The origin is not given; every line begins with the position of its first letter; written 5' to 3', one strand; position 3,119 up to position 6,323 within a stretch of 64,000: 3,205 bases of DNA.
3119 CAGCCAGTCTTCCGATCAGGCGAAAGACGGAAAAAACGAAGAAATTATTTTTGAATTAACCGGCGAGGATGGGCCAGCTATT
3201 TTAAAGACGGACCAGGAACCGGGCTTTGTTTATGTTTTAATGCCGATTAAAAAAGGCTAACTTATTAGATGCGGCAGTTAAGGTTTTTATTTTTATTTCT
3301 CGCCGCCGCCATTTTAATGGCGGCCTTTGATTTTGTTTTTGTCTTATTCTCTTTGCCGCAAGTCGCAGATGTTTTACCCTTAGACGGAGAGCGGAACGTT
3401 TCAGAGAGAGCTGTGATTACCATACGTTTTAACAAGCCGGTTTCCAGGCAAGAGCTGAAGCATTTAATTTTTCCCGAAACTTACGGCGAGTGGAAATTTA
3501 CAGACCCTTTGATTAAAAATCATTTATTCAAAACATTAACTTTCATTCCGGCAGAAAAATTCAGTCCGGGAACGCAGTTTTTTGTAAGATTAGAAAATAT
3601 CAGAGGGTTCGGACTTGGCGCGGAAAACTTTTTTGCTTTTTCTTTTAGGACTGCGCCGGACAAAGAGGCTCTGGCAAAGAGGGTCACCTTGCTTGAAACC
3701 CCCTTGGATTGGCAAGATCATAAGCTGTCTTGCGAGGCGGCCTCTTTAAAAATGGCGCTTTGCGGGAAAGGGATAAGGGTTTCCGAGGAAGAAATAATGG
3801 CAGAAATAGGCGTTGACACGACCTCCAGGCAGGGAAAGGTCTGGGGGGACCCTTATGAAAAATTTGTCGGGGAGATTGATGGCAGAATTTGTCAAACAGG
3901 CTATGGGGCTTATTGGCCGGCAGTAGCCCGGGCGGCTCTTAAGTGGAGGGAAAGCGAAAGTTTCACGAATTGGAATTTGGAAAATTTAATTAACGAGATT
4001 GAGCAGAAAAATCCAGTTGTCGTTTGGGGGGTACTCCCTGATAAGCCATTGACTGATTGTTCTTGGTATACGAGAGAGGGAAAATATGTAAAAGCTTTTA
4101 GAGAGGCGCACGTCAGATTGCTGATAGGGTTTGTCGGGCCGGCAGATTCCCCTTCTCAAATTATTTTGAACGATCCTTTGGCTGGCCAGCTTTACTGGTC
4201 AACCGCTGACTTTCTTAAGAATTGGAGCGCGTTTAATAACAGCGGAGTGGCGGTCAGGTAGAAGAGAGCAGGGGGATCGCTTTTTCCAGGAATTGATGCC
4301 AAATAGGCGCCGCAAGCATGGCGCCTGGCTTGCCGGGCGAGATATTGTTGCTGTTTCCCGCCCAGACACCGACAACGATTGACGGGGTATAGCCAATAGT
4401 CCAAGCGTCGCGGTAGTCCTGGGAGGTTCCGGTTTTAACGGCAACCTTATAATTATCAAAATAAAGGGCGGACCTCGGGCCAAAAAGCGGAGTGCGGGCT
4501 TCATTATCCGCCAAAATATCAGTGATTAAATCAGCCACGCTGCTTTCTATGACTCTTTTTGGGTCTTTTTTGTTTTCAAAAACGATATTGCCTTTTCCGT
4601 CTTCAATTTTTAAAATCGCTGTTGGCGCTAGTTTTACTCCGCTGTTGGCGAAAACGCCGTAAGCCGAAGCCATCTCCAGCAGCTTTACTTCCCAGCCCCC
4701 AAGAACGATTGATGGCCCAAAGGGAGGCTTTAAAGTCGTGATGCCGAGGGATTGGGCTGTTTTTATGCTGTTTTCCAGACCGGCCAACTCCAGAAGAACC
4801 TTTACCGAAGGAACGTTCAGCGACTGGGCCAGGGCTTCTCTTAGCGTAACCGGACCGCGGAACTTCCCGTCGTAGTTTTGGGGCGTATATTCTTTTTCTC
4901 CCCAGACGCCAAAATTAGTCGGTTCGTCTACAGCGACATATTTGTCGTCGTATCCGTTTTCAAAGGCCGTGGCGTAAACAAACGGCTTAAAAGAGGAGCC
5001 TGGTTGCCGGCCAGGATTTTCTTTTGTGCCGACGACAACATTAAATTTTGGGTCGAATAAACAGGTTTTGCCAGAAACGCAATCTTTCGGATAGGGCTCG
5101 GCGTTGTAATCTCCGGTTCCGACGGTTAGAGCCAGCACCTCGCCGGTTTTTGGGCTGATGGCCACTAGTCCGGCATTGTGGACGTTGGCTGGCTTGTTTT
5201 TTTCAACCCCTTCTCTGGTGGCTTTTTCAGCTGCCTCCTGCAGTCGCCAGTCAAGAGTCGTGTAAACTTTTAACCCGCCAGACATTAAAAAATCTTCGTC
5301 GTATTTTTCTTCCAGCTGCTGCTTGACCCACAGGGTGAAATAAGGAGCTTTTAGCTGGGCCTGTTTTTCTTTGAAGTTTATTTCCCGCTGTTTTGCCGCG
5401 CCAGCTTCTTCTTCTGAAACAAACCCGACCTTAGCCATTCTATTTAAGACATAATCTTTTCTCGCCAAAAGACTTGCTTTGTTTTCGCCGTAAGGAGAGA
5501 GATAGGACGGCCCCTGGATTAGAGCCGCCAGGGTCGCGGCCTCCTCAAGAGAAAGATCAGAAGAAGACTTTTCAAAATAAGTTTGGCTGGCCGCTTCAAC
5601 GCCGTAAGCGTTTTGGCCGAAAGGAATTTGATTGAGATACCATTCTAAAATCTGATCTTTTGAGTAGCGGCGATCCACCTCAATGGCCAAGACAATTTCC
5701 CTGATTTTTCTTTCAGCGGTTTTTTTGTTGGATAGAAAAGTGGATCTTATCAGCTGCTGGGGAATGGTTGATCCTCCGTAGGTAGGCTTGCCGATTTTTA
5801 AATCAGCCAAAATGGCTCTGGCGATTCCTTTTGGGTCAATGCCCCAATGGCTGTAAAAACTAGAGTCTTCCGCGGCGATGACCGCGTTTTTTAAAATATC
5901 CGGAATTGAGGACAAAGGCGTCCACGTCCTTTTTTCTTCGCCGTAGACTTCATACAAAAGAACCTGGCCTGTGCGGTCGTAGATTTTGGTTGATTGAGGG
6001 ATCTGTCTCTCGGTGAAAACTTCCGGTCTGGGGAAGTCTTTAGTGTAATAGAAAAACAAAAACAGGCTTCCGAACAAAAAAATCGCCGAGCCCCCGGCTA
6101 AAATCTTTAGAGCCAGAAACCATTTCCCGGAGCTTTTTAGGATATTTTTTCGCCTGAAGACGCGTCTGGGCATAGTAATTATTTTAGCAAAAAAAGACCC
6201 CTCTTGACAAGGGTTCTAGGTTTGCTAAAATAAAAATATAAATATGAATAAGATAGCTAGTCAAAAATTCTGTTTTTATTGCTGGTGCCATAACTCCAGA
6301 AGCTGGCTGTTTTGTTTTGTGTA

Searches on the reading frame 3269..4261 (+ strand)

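Call 7: search_protein_families(library=pfam, proteins=[window:3269-4261:+], max_evalue=0.01)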
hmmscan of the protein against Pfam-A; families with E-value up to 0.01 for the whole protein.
window:3269-4261:+ (330 aa): 2 families
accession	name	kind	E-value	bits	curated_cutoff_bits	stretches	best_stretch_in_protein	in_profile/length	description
PF13529.12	Peptidase_C39_2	-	8.3e-15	56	24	1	150-303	11-142/143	Peptidase_C39 like family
PF13205.12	Big_5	-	4e-05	24.7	23.6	1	30-109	5-84/105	Bacterial Ig-like domain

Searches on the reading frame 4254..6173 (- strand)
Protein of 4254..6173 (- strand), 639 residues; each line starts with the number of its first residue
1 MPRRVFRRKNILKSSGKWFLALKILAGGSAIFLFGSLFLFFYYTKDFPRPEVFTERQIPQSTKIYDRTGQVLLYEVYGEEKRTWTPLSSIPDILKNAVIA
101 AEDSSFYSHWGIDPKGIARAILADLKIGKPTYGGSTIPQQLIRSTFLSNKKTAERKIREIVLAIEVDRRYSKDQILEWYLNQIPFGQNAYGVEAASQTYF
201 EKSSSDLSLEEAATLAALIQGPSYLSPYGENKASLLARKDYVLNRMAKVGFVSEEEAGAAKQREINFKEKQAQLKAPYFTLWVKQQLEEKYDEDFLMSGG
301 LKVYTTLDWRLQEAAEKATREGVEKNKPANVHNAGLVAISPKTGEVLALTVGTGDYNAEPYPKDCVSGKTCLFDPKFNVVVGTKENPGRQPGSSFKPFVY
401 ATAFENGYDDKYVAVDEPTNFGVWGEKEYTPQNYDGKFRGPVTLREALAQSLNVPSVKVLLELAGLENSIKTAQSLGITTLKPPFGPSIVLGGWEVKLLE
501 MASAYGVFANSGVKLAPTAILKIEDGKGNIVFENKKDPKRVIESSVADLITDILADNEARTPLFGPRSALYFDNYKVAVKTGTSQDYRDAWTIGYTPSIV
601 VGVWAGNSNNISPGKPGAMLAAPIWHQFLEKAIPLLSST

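Call 7: search_protein_families(library=pfam, proteins=[window:4254-6173:-], max_evalue=0.01)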
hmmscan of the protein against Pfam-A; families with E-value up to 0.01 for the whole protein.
window:4254-6173:- (639 aa): 2 families
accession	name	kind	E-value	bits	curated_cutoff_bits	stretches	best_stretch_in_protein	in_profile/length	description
PF00912.28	Transgly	-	5.4e-63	212.1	27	1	74-246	6-177/178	Transglycosylase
PF00905.27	Transpeptidase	-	2.3e-24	86.6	22.1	1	336-598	3-267/299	Penicillin binding protein transpeptidase domain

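Call 50: search_protein_families(library=pfam, proteins=[L035:3-410:-, L035:476-676:-, L035:1180-1851:+, L033:2370-3122:-, L017:2553-3650:-], max_evalue=0.01)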
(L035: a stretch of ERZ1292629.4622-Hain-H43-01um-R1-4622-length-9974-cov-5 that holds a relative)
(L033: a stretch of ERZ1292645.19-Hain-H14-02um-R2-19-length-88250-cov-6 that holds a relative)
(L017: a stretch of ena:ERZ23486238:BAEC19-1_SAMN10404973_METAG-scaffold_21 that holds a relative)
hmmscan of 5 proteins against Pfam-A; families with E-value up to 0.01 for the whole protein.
L035:3-410:- (136 aa): 0 families

L035:476-676:- (66 aa): 0 families

L035:1180-1851:+ (223 aa): 1 family
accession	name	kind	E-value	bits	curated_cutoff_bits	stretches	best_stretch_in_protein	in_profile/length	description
PF01797.21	Y1_Tnp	-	9.4e-13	48.8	23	1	65-154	27-121/121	Transposase IS200 like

L033:2370-3122:- (250 aa): 1 family
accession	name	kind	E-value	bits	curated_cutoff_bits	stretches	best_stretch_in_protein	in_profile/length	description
PF00557.29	Peptidase_M24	-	1.5e-44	152.7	23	1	53-234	26-208/208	Metallopeptidase family M24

L017:2553-3650:- (365 aa): 1 family
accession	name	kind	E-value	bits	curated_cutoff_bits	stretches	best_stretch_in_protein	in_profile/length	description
PF05141.17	DIT1_PvcA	-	2.8e-18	66.9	26.4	1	87-216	1-134/273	Pyoverdine/dityrosine biosynthesis protein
